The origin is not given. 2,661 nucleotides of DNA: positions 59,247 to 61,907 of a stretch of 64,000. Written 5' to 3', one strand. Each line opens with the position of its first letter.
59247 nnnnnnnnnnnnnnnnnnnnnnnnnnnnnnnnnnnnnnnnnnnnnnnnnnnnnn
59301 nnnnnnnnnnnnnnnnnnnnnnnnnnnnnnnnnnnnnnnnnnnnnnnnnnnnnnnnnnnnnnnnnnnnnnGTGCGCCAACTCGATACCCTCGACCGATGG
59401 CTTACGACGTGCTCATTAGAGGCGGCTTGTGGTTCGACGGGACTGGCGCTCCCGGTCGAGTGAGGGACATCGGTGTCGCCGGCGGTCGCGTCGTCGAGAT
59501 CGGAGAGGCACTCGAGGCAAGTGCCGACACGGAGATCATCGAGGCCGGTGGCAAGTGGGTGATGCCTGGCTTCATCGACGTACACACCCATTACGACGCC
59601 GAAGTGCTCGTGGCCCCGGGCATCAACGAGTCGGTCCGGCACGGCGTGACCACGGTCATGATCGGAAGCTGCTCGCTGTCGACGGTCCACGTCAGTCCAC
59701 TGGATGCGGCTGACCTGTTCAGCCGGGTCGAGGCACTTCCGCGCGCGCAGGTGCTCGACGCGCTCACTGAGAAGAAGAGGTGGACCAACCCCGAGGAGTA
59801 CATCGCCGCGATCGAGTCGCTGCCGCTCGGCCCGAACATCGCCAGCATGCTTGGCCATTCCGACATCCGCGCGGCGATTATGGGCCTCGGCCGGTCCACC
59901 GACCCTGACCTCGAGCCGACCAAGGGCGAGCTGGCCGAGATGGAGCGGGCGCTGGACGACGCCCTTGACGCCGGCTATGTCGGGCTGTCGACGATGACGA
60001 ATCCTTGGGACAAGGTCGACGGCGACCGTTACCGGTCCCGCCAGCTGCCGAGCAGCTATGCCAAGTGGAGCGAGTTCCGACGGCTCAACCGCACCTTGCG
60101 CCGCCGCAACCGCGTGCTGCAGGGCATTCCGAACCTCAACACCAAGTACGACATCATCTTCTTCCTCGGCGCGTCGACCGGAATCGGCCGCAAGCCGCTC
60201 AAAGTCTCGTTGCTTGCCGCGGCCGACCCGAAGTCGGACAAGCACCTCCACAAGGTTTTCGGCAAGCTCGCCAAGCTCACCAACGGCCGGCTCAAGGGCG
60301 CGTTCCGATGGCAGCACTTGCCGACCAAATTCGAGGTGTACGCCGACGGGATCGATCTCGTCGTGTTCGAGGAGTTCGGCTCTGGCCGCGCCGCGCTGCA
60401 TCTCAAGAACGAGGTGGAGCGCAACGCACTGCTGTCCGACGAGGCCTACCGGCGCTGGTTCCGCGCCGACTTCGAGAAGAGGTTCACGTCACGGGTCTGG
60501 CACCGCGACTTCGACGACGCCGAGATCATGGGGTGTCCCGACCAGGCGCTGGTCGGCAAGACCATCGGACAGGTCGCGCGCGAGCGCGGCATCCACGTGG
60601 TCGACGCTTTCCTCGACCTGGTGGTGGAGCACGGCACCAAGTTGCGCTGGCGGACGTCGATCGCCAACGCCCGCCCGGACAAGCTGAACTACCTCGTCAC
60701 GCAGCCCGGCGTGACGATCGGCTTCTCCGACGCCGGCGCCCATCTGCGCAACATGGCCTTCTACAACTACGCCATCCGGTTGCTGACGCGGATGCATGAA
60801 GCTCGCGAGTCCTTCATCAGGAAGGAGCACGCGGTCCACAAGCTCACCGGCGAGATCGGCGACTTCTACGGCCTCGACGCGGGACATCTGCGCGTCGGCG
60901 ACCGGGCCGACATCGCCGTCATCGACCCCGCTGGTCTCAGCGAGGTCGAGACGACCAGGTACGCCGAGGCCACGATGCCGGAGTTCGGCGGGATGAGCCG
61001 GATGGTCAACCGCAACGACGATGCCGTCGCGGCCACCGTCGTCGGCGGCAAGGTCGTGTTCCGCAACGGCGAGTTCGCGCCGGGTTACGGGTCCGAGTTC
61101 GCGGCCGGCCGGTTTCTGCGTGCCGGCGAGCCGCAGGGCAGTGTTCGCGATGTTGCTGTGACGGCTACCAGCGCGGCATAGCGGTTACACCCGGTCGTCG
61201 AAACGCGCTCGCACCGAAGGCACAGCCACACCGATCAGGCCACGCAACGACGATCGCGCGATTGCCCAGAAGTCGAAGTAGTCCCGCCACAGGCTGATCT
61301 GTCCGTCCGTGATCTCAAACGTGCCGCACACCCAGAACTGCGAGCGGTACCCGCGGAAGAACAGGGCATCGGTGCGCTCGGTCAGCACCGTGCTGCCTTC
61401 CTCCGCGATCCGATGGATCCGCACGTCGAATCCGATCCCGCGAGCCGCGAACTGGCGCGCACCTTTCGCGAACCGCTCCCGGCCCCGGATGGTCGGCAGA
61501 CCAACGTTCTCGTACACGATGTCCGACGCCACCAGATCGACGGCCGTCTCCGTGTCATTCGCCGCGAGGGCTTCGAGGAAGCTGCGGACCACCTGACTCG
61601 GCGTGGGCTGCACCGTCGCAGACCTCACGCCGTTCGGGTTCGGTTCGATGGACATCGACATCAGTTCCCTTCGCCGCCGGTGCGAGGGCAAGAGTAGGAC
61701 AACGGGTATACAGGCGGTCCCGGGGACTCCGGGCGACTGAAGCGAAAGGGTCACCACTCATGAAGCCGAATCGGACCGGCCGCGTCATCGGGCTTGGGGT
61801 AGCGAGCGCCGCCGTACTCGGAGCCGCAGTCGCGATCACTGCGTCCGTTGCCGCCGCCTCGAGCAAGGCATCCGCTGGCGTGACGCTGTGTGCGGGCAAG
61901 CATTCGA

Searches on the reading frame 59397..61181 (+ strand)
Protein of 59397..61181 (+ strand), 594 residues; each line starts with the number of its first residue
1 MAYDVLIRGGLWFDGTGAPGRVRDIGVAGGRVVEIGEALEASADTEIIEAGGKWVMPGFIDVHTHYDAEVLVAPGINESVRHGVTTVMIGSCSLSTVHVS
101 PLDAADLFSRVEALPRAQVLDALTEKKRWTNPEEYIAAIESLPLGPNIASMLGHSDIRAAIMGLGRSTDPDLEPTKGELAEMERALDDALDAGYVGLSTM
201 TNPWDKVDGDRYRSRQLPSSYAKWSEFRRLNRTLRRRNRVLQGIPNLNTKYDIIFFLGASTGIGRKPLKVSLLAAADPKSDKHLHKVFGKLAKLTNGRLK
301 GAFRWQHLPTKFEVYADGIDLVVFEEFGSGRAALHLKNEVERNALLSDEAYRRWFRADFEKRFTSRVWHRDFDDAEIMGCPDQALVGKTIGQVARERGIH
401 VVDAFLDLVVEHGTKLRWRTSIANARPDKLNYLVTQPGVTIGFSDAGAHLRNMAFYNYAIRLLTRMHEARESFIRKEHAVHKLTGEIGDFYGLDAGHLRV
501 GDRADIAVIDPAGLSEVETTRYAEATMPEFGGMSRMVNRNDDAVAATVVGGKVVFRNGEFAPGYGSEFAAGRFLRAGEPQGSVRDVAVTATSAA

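Call 45: search_protein_families(library=pfam, proteins=[window:59397-61181:+], max_evalue=0.00001)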
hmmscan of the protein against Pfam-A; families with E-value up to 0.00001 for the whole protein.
window:59397-61181:+ (594 aa): 2 families
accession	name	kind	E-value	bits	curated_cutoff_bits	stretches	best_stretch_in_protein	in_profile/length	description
PF07969.17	Amidohydro_3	-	5.4e-15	56.3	29.7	2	46-94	1-54/472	Amidohydrolase family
PF01979.26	Amidohydro_1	-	3.6e-10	40.1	25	0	392-554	192-345/345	Amidohydrolase family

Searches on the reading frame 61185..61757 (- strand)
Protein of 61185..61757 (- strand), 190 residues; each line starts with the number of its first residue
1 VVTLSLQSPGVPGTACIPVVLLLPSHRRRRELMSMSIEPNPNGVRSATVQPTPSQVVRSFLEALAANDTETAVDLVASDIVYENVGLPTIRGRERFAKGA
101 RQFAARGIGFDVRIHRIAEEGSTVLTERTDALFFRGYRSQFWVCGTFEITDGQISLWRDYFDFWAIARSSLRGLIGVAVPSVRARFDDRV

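Call 45: search_protein_families(library=pfam, proteins=[window:61185-61757:-], max_evalue=0.00001)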
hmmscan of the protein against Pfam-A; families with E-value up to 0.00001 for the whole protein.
window:61185-61757:- (190 aa): 2 families
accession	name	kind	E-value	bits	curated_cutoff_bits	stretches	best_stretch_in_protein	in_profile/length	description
PF07858.18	LEH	-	9.8e-39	132.9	24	1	53-172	3-122/122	Limonene-1,2-epoxide hydrolase catalytic domain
PF12680.13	SnoaL_2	-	2e-15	57.6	27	1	57-155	1-100/102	SnoaL-like domain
